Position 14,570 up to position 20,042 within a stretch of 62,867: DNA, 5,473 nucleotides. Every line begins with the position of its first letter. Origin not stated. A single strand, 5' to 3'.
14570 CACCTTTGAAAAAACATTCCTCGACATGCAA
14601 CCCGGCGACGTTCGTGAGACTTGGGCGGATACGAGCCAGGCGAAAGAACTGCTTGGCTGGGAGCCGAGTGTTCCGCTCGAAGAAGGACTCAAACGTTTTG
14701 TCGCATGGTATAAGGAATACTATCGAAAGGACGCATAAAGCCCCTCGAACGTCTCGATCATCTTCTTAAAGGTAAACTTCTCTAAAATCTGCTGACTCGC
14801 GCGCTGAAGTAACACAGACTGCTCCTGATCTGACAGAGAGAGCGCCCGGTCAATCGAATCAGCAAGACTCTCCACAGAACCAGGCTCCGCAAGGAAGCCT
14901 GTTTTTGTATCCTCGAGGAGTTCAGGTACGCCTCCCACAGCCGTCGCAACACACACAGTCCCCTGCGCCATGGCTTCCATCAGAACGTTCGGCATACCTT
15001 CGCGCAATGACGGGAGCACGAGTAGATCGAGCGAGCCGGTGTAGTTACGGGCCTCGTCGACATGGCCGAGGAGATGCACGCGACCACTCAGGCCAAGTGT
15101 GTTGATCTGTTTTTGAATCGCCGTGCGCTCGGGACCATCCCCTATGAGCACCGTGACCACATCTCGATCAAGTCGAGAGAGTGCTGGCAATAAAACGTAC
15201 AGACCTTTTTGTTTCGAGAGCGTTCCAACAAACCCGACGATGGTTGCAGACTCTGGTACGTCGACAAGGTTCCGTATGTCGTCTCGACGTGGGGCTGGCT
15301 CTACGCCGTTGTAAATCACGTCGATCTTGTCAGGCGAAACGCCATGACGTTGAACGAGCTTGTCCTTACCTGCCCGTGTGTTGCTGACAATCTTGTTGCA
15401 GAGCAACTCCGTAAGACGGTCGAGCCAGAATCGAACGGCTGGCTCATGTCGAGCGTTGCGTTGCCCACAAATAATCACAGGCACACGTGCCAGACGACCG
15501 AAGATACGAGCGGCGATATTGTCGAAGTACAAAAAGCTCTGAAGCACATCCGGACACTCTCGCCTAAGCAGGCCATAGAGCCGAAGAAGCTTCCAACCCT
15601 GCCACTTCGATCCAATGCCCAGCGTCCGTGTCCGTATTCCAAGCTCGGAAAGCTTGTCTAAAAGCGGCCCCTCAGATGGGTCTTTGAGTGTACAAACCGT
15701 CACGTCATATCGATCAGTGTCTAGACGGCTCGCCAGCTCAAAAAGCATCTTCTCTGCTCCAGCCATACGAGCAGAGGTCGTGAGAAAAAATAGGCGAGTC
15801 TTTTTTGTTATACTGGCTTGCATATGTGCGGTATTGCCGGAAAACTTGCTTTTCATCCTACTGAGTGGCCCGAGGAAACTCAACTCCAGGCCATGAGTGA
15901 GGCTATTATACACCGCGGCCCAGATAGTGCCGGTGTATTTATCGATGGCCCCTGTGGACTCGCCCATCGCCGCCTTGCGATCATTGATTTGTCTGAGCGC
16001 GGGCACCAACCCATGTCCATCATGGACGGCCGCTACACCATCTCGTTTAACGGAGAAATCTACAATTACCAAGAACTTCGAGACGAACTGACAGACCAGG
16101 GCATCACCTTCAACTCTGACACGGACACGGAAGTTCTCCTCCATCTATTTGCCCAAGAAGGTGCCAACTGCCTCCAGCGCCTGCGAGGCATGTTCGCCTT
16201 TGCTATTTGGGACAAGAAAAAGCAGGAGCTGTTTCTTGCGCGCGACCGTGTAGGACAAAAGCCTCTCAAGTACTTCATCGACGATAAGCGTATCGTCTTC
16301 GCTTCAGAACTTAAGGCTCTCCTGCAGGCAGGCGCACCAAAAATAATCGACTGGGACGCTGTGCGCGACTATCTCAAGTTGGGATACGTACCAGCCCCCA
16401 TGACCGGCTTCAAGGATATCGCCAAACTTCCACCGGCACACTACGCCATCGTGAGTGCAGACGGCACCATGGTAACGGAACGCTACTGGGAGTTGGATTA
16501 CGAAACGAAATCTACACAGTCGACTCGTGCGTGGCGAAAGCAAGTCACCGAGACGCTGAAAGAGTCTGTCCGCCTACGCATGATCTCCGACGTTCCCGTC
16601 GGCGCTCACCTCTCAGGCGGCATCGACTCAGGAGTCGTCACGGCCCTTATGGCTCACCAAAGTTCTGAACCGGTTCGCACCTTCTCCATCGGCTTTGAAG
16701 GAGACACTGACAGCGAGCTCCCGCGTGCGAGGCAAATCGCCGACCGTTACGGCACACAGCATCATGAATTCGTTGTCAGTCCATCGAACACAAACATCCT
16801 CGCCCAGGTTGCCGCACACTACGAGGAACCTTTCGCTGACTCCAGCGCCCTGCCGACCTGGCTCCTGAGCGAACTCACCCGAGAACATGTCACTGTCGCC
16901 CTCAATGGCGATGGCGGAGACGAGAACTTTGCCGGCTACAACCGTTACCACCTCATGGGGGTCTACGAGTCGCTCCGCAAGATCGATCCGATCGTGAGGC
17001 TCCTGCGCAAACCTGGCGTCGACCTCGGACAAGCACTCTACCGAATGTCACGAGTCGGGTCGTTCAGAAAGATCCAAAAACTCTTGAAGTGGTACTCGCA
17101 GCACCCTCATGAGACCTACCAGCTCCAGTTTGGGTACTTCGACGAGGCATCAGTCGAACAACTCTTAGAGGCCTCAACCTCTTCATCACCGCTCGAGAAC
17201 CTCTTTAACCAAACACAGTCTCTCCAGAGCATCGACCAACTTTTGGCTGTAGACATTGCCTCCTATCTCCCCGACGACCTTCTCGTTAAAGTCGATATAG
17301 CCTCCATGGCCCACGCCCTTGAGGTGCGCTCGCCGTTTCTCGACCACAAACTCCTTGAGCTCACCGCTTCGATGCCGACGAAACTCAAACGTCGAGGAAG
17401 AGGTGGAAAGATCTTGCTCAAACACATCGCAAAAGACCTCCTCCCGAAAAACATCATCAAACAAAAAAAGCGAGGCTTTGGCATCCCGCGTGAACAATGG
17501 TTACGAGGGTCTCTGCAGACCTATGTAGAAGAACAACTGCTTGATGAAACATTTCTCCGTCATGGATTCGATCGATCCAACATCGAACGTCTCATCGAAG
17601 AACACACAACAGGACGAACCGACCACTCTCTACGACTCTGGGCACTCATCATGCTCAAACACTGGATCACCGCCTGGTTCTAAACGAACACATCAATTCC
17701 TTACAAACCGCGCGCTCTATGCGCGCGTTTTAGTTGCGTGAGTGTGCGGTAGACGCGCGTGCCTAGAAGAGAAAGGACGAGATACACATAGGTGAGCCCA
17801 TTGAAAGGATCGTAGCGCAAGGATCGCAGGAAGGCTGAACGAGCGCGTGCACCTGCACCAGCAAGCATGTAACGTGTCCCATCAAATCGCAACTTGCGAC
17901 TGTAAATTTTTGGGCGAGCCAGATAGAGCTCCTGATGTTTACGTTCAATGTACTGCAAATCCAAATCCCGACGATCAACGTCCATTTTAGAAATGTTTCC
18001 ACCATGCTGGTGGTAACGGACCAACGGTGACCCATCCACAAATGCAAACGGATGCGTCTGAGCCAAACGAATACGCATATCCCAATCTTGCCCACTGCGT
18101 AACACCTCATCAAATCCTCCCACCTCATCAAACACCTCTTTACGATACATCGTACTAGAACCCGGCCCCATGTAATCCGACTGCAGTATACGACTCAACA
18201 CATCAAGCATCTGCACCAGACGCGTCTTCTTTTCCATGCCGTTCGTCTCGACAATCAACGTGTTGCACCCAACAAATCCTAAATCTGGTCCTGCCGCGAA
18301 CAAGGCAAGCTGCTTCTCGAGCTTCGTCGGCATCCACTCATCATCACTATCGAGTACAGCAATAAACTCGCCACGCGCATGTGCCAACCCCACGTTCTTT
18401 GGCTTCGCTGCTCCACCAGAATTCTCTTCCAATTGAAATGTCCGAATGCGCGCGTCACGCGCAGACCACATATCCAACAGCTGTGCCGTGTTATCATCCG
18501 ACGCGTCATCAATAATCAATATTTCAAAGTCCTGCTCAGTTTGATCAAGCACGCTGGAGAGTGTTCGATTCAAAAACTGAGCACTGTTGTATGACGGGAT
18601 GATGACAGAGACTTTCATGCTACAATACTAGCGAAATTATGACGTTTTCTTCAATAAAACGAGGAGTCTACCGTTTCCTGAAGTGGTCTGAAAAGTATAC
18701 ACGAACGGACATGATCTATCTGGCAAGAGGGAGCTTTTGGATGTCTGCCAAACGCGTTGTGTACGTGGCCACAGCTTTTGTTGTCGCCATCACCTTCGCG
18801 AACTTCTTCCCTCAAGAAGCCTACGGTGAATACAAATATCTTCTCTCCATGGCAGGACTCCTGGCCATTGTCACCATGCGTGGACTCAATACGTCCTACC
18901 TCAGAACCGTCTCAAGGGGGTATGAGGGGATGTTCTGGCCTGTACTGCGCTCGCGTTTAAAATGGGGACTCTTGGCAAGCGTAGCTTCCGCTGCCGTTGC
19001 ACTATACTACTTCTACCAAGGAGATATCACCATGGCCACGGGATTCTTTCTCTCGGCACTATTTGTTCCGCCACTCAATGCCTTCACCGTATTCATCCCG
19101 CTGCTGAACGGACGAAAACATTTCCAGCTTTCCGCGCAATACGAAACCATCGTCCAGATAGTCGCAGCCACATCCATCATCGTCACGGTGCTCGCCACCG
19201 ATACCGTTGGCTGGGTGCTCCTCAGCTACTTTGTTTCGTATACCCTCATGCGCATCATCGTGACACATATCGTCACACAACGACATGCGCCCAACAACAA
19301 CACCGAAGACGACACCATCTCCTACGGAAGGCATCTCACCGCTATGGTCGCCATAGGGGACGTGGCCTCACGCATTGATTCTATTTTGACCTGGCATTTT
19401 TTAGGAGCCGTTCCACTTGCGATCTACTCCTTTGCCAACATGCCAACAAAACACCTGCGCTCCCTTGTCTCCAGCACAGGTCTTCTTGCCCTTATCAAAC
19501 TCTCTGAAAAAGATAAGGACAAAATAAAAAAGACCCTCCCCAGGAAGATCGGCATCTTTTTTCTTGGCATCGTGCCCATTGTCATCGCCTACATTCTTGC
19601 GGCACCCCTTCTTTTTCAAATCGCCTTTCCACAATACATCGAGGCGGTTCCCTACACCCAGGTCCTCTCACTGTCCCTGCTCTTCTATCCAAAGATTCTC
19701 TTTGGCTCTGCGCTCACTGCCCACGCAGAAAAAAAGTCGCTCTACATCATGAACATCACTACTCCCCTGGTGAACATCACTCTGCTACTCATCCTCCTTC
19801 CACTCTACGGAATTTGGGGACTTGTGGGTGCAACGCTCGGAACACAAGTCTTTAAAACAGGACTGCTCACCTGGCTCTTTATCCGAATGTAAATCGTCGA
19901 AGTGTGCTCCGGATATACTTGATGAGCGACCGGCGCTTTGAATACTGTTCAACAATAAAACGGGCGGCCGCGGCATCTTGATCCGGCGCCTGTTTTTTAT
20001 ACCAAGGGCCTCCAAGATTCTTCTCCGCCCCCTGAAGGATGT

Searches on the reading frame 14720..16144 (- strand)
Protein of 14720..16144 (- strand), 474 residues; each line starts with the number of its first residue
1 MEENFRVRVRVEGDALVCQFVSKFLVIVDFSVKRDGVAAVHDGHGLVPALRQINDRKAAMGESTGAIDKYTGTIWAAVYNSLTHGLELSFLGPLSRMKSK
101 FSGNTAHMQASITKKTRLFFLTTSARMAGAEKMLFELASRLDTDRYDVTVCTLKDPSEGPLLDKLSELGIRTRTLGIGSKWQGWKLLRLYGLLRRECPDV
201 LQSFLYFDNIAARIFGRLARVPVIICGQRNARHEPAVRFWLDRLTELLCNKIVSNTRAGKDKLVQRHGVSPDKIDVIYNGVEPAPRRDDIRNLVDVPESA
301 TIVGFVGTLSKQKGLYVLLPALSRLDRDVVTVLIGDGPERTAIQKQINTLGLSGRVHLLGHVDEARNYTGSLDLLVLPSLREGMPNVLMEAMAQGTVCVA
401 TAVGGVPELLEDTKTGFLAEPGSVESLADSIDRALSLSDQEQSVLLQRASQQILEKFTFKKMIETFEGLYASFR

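Call 15: search_protein_families(library=pfam, proteins=[window:14720-16144:-], max_evalue=0.001)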
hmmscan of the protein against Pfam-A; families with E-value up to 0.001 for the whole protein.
window:14720-16144:- (474 aa): 5 families
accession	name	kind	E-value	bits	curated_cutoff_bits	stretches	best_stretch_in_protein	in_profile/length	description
PF13692.12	Glyco_trans_1_4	-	6.8e-36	124.1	27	1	302-435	3-140/142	Glycosyl transferases group 1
PF00534.26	Glycos_transf_1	-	1.4e-35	122.8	26.4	1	288-440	3-161/172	Glycosyl transferases group 1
PF13439.12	Glyco_transf_4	-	1.3e-17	64.8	28.5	1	129-283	3-168/170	Glycosyltransferase Family 4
PF13579.12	Glyco_trans_4_4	-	1.5e-12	48.6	29.7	1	129-280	2-158/158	Glycosyl transferase 4-like domain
PF13524.12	Glyco_trans_1_2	-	0.00015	22.2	25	1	387-466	66-142/144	Glycosyl transferase-like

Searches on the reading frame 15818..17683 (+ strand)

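Call 15: search_protein_families(library=pfam, proteins=[window:15818-17683:+], max_evalue=0.001)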
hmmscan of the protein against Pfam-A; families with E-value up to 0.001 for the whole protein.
window:15818-17683:+ (621 aa): 4 families
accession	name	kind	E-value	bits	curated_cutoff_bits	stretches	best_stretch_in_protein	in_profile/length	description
PF00733.27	Asn_synthase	-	6.3e-97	325.8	21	1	243-617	2-353/354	Asparagine synthase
PF13522.11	GATase_6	-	6.4e-49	165.7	27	1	35-164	1-130/130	Glutamine amidotransferase domain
PF13537.11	GATase_7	-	4.3e-48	162.8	25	1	50-170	1-123/123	Glutamine amidotransferase domain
PF12481.13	DUF3700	-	3.1e-05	24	27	1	118-173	125-180/228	Aluminium induced protein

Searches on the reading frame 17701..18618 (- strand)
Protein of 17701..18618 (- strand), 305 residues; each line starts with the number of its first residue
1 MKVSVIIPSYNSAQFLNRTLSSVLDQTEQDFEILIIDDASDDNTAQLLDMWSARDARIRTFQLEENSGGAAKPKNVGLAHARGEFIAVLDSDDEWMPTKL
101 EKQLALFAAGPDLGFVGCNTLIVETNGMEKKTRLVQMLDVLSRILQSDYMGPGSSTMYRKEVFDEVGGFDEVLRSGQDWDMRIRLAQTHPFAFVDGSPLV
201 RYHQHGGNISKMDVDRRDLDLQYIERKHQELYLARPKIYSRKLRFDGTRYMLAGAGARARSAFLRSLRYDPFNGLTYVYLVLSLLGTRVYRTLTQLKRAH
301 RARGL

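Call 15: search_protein_families(library=pfam, proteins=[window:17701-18618:-], max_evalue=0.001)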
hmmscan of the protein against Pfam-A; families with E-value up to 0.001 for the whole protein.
window:17701-18618:- (305 aa): 5 families
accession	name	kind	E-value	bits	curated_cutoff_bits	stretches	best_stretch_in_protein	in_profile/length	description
PF00535.33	Glycos_transf_2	-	9.9e-36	123.6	23.3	1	4-166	1-167/168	Glycosyl transferase family 2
PF10111.15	Glyco_tranf_2_2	-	8.3e-19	68.6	27.3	1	4-217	1-230/276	Glycosyltransferase like family 2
PF13641.12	Glyco_tranf_2_3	-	5.2e-16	59.8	27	1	3-186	3-195/230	Glycosyltransferase like family 2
PF13632.12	Glyco_trans_2_3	-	0.0001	22.6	27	1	85-187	1-108/198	Glycosyl transferase family group 2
PF13506.12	Glyco_transf_21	-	0.00057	19.8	21.7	1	76-173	24-124/174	Glycosyl transferase family 21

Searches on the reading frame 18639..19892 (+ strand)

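Call 15: search_protein_families(library=pfam, proteins=[window:18639-19892:+], max_evalue=0.001)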
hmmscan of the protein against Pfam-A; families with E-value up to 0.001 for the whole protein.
window:18639-19892:+ (417 aa): 1 family
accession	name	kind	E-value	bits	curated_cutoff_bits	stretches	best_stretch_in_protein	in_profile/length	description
PF01943.22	Polysacc_synt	-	2.6e-12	47.2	28.2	1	29-285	2-266/274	Polysaccharide biosynthesis protein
